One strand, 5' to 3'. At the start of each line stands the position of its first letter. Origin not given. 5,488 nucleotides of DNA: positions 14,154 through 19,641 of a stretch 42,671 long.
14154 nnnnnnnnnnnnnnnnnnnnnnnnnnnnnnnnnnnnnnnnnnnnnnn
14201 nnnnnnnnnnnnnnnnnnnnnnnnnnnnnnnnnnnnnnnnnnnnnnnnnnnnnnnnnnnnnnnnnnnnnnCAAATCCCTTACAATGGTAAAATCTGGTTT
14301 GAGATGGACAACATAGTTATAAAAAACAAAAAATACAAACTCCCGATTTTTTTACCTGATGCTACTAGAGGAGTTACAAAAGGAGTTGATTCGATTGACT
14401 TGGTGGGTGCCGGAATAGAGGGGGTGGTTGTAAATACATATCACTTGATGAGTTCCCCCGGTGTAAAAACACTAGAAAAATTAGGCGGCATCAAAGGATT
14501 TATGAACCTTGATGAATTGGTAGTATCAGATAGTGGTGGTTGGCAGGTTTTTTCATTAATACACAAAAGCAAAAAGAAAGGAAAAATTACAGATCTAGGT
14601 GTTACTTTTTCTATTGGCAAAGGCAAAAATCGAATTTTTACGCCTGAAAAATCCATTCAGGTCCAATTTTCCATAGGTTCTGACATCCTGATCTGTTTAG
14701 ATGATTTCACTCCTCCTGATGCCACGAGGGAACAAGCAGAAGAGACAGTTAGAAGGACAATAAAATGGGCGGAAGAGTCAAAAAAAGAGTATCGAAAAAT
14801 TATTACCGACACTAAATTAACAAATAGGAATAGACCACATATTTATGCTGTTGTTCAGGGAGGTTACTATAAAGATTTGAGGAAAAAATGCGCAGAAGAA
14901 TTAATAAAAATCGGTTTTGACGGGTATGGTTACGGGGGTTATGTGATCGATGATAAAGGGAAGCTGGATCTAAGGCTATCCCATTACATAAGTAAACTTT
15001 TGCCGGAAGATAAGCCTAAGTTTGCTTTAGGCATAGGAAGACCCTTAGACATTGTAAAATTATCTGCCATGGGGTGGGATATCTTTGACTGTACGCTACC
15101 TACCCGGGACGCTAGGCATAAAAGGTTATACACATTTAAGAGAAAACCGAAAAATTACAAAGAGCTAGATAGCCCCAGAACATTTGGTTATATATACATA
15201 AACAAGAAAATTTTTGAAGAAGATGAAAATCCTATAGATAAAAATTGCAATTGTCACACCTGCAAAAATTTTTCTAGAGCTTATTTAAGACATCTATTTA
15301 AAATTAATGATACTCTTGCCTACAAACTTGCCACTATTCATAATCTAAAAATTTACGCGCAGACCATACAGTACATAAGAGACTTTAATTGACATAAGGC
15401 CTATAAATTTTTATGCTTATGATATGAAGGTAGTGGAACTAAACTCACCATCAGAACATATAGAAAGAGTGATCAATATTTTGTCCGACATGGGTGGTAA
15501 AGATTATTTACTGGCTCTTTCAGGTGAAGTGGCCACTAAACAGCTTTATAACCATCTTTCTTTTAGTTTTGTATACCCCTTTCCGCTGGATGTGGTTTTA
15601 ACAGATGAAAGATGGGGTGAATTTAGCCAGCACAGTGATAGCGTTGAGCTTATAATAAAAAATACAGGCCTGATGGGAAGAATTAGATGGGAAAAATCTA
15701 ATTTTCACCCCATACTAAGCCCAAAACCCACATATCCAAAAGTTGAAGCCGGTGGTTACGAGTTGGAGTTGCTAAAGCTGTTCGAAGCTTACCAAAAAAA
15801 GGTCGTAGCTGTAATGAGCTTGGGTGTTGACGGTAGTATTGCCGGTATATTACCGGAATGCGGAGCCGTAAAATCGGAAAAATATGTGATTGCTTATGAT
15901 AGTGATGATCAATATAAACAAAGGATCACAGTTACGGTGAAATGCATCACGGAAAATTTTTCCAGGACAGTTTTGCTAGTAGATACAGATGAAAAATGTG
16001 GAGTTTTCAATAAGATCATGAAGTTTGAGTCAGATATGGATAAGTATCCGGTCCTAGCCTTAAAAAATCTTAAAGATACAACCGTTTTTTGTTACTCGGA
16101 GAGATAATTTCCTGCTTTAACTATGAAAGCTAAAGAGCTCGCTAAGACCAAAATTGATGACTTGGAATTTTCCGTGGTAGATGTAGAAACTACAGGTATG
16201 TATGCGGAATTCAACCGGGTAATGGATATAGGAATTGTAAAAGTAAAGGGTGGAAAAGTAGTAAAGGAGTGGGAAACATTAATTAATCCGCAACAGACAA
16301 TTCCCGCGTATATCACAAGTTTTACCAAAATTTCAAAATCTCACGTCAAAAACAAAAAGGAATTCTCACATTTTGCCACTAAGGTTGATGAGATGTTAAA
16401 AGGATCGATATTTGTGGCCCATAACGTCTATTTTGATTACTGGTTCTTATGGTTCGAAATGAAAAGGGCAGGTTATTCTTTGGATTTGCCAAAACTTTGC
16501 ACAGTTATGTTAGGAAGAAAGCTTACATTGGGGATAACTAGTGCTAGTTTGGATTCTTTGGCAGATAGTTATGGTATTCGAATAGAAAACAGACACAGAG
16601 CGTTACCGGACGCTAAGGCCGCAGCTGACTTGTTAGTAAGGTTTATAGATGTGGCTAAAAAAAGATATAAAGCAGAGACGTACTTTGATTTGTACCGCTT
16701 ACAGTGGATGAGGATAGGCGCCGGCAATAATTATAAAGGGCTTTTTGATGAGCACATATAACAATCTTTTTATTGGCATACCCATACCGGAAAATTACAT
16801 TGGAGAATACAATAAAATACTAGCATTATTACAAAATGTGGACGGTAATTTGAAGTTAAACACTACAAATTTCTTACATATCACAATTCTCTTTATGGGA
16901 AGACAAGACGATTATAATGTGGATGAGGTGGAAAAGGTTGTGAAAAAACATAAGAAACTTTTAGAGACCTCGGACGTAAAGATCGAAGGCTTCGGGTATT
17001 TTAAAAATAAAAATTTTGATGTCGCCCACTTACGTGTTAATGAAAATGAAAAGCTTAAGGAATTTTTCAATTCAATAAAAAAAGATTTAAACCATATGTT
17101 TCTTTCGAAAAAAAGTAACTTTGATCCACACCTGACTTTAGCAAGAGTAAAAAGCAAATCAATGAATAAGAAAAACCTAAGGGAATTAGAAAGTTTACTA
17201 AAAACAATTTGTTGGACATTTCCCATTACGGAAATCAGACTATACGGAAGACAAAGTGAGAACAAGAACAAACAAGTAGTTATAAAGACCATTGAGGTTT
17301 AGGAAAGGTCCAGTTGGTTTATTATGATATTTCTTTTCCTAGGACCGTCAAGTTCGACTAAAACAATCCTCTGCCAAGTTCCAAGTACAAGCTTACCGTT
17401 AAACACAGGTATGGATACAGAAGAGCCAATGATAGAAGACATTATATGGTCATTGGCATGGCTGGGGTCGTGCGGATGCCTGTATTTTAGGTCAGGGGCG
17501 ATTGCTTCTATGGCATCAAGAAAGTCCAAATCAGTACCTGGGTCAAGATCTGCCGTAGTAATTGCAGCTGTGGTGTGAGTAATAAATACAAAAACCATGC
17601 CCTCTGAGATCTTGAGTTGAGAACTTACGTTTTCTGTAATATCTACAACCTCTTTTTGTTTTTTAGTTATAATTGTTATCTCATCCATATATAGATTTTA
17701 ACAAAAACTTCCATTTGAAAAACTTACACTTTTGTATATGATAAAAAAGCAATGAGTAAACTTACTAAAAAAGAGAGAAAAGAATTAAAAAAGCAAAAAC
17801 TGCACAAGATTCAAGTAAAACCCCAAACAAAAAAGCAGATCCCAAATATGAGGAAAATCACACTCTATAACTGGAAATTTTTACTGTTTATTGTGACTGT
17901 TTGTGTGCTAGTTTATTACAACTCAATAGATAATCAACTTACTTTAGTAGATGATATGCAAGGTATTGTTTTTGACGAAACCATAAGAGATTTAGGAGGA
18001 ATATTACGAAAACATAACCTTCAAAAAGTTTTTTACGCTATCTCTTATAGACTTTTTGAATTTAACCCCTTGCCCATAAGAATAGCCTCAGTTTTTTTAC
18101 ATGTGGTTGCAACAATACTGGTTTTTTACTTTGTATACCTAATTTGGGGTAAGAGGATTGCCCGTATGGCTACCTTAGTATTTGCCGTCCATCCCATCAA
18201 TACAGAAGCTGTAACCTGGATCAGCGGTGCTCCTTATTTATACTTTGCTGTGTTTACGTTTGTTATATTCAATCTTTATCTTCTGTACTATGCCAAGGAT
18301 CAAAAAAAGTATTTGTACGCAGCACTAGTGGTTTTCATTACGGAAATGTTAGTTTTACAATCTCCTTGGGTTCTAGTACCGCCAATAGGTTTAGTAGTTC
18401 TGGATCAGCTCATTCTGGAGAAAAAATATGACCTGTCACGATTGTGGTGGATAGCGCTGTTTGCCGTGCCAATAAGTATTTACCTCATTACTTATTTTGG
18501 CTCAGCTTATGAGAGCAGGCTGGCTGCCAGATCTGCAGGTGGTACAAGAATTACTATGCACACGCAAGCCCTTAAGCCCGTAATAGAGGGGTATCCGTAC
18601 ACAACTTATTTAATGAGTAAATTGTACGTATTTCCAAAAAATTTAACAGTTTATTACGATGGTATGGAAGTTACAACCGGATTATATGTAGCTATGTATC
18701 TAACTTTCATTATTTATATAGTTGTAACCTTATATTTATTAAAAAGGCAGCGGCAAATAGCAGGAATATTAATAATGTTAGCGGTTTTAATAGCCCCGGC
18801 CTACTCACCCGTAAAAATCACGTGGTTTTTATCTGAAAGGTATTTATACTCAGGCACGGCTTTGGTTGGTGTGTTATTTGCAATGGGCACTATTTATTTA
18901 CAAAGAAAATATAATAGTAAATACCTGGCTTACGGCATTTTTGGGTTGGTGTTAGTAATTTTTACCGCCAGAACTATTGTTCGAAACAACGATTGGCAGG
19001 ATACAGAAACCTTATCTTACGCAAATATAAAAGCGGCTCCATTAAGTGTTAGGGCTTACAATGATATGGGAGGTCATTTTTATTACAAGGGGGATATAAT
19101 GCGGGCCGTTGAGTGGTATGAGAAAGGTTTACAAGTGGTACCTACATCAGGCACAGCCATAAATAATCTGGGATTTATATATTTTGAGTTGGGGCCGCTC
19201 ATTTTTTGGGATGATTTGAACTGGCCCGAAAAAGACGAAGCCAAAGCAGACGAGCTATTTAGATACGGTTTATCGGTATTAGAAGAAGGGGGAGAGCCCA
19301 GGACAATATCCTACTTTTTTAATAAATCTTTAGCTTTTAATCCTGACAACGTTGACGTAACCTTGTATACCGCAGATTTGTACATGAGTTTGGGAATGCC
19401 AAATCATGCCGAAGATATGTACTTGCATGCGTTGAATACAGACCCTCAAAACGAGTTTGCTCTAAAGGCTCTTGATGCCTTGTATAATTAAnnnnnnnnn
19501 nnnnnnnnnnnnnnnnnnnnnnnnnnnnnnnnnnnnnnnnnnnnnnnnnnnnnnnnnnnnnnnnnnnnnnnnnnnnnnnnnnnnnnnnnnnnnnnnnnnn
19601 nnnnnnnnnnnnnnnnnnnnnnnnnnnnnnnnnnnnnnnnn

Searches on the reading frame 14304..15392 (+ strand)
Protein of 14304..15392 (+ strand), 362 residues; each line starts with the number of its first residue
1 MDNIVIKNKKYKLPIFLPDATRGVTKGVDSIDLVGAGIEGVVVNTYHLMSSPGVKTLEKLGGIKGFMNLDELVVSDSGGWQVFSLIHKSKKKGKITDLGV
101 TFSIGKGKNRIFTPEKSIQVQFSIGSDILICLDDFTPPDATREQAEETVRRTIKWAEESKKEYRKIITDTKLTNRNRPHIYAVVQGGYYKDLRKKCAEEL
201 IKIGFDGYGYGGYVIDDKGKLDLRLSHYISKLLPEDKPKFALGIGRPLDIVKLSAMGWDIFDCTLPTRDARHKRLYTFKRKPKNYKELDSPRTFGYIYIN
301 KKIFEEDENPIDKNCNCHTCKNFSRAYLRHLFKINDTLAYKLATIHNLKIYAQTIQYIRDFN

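Call 34: search_protein_families(library=pfam, proteins=[window:14304-15392:+], max_evalue=0.001)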
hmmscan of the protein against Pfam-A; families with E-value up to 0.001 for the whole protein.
window:14304-15392:+ (362 aa): 1 family
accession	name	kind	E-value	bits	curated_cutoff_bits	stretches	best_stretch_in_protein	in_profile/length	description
PF01702.25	TGT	-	6.5e-98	328.5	26.3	1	5-360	9-337/357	Queuine tRNA-ribosyltransferase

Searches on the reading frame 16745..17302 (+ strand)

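Call 8: search_protein_families(library=pfam, proteins=[window:16745-17302:+], max_evalue=0.001)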
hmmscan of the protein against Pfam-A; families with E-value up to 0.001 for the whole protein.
window:16745-17302:+ (185 aa): 3 families
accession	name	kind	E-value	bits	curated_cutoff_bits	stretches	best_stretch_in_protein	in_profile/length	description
PF02834.22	LigT_PEase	-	3.1e-15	56.6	23.3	2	100-170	5-80/87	LigT like Phosphoesterase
PF13563.12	2_5_RNA_ligase2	-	6.2e-12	46.3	27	1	44-170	26-149/152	2'-5' RNA ligase superfamily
PF10469.15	AKAP7_NLS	-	7.2e-11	42.8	24.4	1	9-146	4-160/208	AKAP7 2'5' RNA ligase-like domain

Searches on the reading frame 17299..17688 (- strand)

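Call 8: search_protein_families(library=pfam, proteins=[window:17299-17688:-], max_evalue=0.001)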
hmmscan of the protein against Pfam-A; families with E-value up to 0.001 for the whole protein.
window:17299-17688:- (129 aa): 1 family
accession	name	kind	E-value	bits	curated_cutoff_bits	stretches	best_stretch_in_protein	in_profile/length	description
PF01894.22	UPF0047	-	7.9e-33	113.5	27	1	16-123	1-115/117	Uncharacterised protein family UPF0047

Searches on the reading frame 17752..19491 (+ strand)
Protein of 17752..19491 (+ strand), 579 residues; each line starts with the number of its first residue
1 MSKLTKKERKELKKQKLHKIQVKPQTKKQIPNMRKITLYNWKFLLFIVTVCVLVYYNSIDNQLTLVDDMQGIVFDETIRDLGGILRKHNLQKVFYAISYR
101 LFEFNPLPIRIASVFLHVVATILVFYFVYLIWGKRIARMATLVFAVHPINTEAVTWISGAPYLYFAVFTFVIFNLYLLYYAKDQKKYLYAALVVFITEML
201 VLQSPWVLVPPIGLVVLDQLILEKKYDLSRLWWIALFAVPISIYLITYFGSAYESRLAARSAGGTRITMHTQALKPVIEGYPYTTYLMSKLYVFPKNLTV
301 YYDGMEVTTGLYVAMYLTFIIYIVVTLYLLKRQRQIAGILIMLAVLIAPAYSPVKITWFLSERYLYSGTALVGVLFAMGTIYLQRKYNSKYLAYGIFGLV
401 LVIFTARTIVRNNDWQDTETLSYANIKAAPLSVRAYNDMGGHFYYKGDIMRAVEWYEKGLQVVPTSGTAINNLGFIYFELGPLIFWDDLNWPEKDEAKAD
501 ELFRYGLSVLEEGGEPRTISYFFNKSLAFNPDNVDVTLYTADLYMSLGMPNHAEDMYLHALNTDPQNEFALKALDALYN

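Call 8: search_protein_families(library=pfam, proteins=[window:17752-19491:+], max_evalue=0.001)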
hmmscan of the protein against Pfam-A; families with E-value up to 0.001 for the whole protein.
window:17752-19491:+ (579 aa): 7 families
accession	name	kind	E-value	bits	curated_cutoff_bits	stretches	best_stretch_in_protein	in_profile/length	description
PF00515.34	TPR_1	-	4.5e-08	33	27.8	0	434-465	2-33/34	Tetratricopeptide repeat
PF13414.12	TPR_11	-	3.1e-07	30.4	26.8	1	443-481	4-42/42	TPR repeat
PF13431.12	TPR_17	-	2e-06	28.1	24.4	0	522-550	1-29/34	Tetratricopeptide repeat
PF07719.23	TPR_2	-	1.3e-05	25.4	27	0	540-567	7-34/34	Tetratricopeptide repeat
PF13428.12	TPR_14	-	0.00021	22.1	23.5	0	535-574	2-41/44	Tetratricopeptide repeat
PF14559.12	TPR_19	-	0.00032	21.4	25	0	523-573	14-63/68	Tetratricopeptide repeat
PF13181.12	TPR_8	-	0.00084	19.8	25.7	0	541-567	8-34/34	Tetratricopeptide repeat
